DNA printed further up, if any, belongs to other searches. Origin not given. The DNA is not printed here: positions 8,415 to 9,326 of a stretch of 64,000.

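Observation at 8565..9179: Extremely methionine-rich cytoplasmic protein (MxxxMM tandem repeats) co-transcribed with an ArsR/SmtB metalloregulator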

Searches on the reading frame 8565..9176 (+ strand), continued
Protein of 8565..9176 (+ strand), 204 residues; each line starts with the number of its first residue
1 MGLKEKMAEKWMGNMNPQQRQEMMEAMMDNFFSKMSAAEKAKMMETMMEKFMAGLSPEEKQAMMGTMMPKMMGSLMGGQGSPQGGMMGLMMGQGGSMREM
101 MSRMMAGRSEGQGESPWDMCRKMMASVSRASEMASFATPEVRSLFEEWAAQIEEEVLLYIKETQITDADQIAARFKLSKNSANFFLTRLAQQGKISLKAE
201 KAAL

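Call 56: search_protein_families(library=ncbifam, proteins=[L046:6666-7133:+, L032:4439-5269:+, L022:606-1400:+, L011:3422-4111:-], max_evalue=0.001)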
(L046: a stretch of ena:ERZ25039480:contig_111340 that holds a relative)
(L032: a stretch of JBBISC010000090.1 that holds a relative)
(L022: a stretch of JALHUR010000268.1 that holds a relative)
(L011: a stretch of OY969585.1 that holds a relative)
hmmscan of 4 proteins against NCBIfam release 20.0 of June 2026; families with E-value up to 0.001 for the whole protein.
L046:6666-7133:+ (156 aa): 2 families
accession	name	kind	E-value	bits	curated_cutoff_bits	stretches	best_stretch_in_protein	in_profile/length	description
NF011480.0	PRK14889.1-4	equivalog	1.7e-10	41.5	120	1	13-139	9-129/132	VKOR family protein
NF011478.0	PRK14889.1-1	equivalog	2.8e-08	33.9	182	1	46-133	51-137/152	VKOR family protein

L032:4439-5269:+ (276 aa): 25 families
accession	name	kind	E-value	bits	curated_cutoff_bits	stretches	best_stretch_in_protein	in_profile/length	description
NF045649.1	2X_seleno_MduS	exception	1.4e-114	382.6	380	1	8-275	4-270/338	methyltransferase domain-containing selenoprotein MduS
NF041537.1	ArsM_AhpD_UU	exception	1.3e-20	73.5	510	1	47-275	78-300/345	arsenite methyltransferase/AhpD domain selenoprotein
NF043040.1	corrin_prot_MT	hypoth_equivalog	3.3e-16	59.4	180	1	47-148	43-144/216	corrinoid protein-associated methyltransferase CpaM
NF041820.1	daptide_MTase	equivalog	2.7e-11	43.4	175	1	47-186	38-176/243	daptide-type RiPP biosynthesis methyltransferase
NF045667.1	MTase_DVU1556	equivalog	2.6e-10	40.1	155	1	35-152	12-120/213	DVU_1556 family methyltransferase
NF008992.0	PRK12335.1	equivalog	6.9e-10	38.5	303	1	47-150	124-222/289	SAM-dependent methyltransferase TehB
NF008405.0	PRK11207.1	equivalog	2.6e-09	36.8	218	1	48-151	33-132/198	tellurite resistance methyltransferase TehB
NF007610.0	PRK10258.1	equivalog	1.5e-08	34.3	342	1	39-152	36-139/251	malonyl-ACP O-methyltransferase BioC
NF047649.1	MTase_UXPK_star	exception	4.3e-08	32.5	460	1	48-150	80-180/283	methyltransferase/UXPK-star double selenoprotein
NF045882.1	PLipidMtase_Leg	equivalog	6.2e-08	32.7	390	1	47-151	44-143/207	phospholipid N-methyltransferase PmtA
NF001241.0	PRK00216.1-2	equivalog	8.2e-08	32.2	327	1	43-148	49-144/231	demethylmenaquinone methyltransferase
TIGR00477.1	tehB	equivalog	9.4e-08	31.7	219.5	1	48-151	76-174/238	tellurite resistance methyltransferase TehB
NF040539.1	AST_met_ArsM_2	exception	1.5e-06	28.3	240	1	30-152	41-164/262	putative arsinothricin biosynthesis methyltransferase ArsM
NF045823.1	PthPhpthDimycoMt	equivalog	1.1e-05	24.8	300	1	47-152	68-167/256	phthiotriol/phenolphthiotriol dimycocerosates methyltransferase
NF041255.1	mycofact_MftM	equivalog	1.4e-05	24.5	200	1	47-142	141-232/289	mycofactocin oligosaccharide methyltransferase MftM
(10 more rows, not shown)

L022:606-1400:+ (264 aa): 50 families (the best 25 are shown)
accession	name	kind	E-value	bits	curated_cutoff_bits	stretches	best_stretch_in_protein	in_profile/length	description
NF045667.1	MTase_DVU1556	equivalog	2.6e-29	102.2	155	1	33-199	2-161/213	DVU_1556 family methyltransferase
TIGR01934.1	MenG_MenH_UbiE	subfamily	2e-20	73.1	158.35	1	43-164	29-149/223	ubiquinone/menaquinone biosynthesis methyltransferase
NF047649.1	MTase_UXPK_star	exception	5e-19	68.4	460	1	48-154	72-179/283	methyltransferase/UXPK-star double selenoprotein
NF041537.1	ArsM_AhpD_UU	exception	1.1e-17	63.9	510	1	48-154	71-178/345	arsenite methyltransferase/AhpD domain selenoprotein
NF001244.0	PRK00216.1-5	equivalog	1.5e-17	63.7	216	1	44-167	39-164/236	bifunctional demethylmenaquinone methyltransferase/2-methoxy-6-polyprenyl-1,4-benzoquinol methylase UbiE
NF001240.0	PRK00216.1-1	equivalog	2e-17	63.1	378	1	45-160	55-172/251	bifunctional demethylmenaquinone methyltransferase/2-methoxy-6-polyprenyl-1,4-benzoquinol methylase UbiE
NF008823.0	PRK11873.1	subfamily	2.4e-17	63.3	263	1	48-200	72-225/272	arsenite methyltransferase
NF041536.1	ArsM_DUF2284_UU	exception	2.1e-16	59.3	575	1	48-154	71-178/459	arsenite methyltransferase/DUF2284 domain selenoprotein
NF001242.0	PRK00216.1-3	equivalog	4e-16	59.2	351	1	41-160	56-179/258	bifunctional demethylmenaquinone methyltransferase/2-methoxy-6-polyprenyl-1,4-benzoquinol methylase UbiE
NF040539.1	AST_met_ArsM_2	exception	9.3e-16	58.4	240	1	53-154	56-161/262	putative arsinothricin biosynthesis methyltransferase ArsM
NF041675.1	sarc_dimgly_tmase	equivalog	3.2e-15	56.8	550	1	50-202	63-214/278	sarcosine/dimethylglycine N-methyltransferase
NF043040.1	corrin_prot_MT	hypoth_equivalog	4e-15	55.8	180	1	44-162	33-153/216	corrinoid protein-associated methyltransferase CpaM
TIGR02752.1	MenG_heptapren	equivalog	6e-15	55.4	419.85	1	22-186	18-174/231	demethylmenaquinone methyltransferase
NF001243.0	PRK00216.1-4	equivalog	6.2e-15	55.2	235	1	20-185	18-175/237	demethylmenaquinone methyltransferase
NF007610.0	PRK10258.1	equivalog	2.4e-14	53.3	342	1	41-159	30-141/251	malonyl-ACP O-methyltransferase BioC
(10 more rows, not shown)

L011:3422-4111:- (229 aa): 58 families (the best 25 are shown)
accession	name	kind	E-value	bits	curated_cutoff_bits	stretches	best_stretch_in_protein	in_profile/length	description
TIGR01934.1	MenG_MenH_UbiE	subfamily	5.6e-23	81.4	158.35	1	46-186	31-165/223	ubiquinone/menaquinone biosynthesis methyltransferase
NF008823.0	PRK11873.1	subfamily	1.1e-22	80.9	263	1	48-164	71-185/272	arsenite methyltransferase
NF001244.0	PRK00216.1-5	equivalog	6.3e-22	78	216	1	48-178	42-172/236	bifunctional demethylmenaquinone methyltransferase/2-methoxy-6-polyprenyl-1,4-benzoquinol methylase UbiE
NF001243.0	PRK00216.1-4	equivalog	6.8e-22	77.9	235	1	20-180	16-169/237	demethylmenaquinone methyltransferase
NF047649.1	MTase_UXPK_star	exception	8.5e-22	77.5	460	1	48-163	71-184/283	methyltransferase/UXPK-star double selenoprotein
TIGR02752.1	MenG_heptapren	equivalog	1.8e-20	73.4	419.85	1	39-181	30-168/231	demethylmenaquinone methyltransferase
NF041536.1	ArsM_DUF2284_UU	exception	6.7e-20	70.9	575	1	49-162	71-182/459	arsenite methyltransferase/DUF2284 domain selenoprotein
NF041537.1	ArsM_AhpD_UU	exception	1.8e-19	69.7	510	1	49-163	71-183/345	arsenite methyltransferase/AhpD domain selenoprotein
NF001240.0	PRK00216.1-1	equivalog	4.5e-19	68.5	378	1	47-188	56-194/251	bifunctional demethylmenaquinone methyltransferase/2-methoxy-6-polyprenyl-1,4-benzoquinol methylase UbiE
NF001242.0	PRK00216.1-3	equivalog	4.9e-19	68.7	351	1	54-188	70-201/258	bifunctional demethylmenaquinone methyltransferase/2-methoxy-6-polyprenyl-1,4-benzoquinol methylase UbiE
NF043040.1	corrin_prot_MT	hypoth_equivalog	5.8e-19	68.4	180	1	51-210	37-200/216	corrinoid protein-associated methyltransferase CpaM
NF052510.1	methyltran_MpqE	exception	4.1e-18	65.6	335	1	47-187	39-176/234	methyl-plastoquinone biosynthesis methyltransferase MpqE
NF045667.1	MTase_DVU1556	equivalog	1.1e-17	64.2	155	1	45-168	13-127/213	DVU_1556 family methyltransferase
NF001241.0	PRK00216.1-2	equivalog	5.6e-17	62.2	327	1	39-187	36-172/231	demethylmenaquinone methyltransferase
NF045882.1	PLipidMtase_Leg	equivalog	1.8e-16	60.6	390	1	53-177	41-161/207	phospholipid N-methyltransferase PmtA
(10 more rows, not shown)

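Call 79: predict_structure(alignment_id=A4)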
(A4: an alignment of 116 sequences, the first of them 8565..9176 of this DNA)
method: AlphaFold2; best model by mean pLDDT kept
length: 204 residues; sequences in the alignment: 116
mean_pLDDT: 71.6   pTM: 0.35
mean pLDDT of the five models: 71.6, 70.0, 67.2, 66.1, 65.4
residues with pLDDT >= 90: 48; 70-90: 77; 50-70: 48; < 50: 31
segments of 3 or more residues with pLDDT < 50: 77-85, 91-95, 106-114, 129-133
pLDDT, mean of each block of 10 residues (from residue 1): 77 76 80 80 79 75 67 49 47 50 48 56 58 56 86 95 92 94 94 83 44
secondary structure, 60 per line:
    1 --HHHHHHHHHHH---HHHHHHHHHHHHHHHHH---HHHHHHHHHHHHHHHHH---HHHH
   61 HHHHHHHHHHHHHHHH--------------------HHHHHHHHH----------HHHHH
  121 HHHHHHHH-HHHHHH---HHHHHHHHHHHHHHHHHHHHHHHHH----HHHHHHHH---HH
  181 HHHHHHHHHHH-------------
elements in order: H3-13 H17-33 H37-53 H57-76 H97-105 H116-128 H130-135 H139-163 H168-175 H179-191

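Call 83: fold_search(model_id=the predicted structure, library=pdb)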
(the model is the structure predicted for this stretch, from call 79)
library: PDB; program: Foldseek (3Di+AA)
matches with E <= 10: 773; with E <= 0.001: 0
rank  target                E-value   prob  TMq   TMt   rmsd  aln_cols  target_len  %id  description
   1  4hob_C                9.7e-02  1.00  0.25  0.69   2.2        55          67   18  The crystal structure of the Zalpha domain from Cyprinid Herpes virus 3 (released 2013-09-11)
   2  4hob_B                1.5e-01  1.00  0.24  0.72   2.6        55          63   18  The crystal structure of the Zalpha domain from Cyprinid Herpes virus 3 (released 2013-09-11)
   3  4hob_D                2.2e-01  1.00  0.24  0.76   2.3        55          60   18  The crystal structure of the Zalpha domain from Cyprinid Herpes virus 3 (released 2013-09-11)
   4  4kmf_A                2.3e-01  1.00  0.25  0.79   1.1        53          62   23  Crystal structure of Zalpha domain from Carassius auratus PKZ in complex with Z-DNA (released 2013-07-03)
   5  3f21_C                3.0e-01  0.99  0.23  0.70   2.5        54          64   22  Crystal structure of Zalpha in complex with d(CACGTG) (released 2008-12-30)
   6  4wcg_A                3.4e-01  1.00  0.24  0.75   1.3        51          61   20  The binding mode of Cyprinid Herpesvirus3 ORF112-Zalpha to Z-DNA (released 2015-11-18)
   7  5duk_B                3.4e-01  1.00  0.26  0.74   1.6        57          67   14  N-terminal structure of putative DNA binding transcription factor from Thermoplasmatales archaeon SCGC AB-539-N05 (released 2015-10-07)
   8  3k2z_B                4.4e-01  0.98  0.22  0.23   2.5        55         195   27  Crystal structure of a LexA protein from Thermotoga maritima (released 2010-10-06)
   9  5d4r_B                4.7e-01  0.96  0.23  0.59   2.7        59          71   19  Crystal Structure of AraR(DBD) in complex with operator ORE1 (released 2015-11-04)
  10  2ve9_B                5.0e-01  0.99  0.23  0.74   1.4        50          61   12  Xray structure of KOPS bound gamma domain of FtsK (P. aeruginosa) (released 2008-09-09)
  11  7bhy_C                5.3e-01  0.89  0.21  0.66   3.8        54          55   15  DNA-binding domain of DeoR in complex with the DNA operator (released 2021-11-10)
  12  5j6x_B                5.6e-01  0.97  0.23  0.67   2.5        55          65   20  Crystal structure of the apo-Zalpha of Zebrafish PKZ (released 2016-09-07)
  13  4hob_A                6.0e-01  0.98  0.24  0.73   2.5        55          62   18  The crystal structure of the Zalpha domain from Cyprinid Herpes virus 3 (released 2013-09-11)
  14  8r7y_A                6.0e-01  0.89  0.21  0.14   5.0        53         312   15  Deoxyribonucleoside regulator DeoR in complex with the DNA operator (released 2024-06-19)
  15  3irq_A                6.4e-01  0.98  0.23  0.72   1.7        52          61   25  Crystal structure of a Z-Z junction (released 2010-05-19)
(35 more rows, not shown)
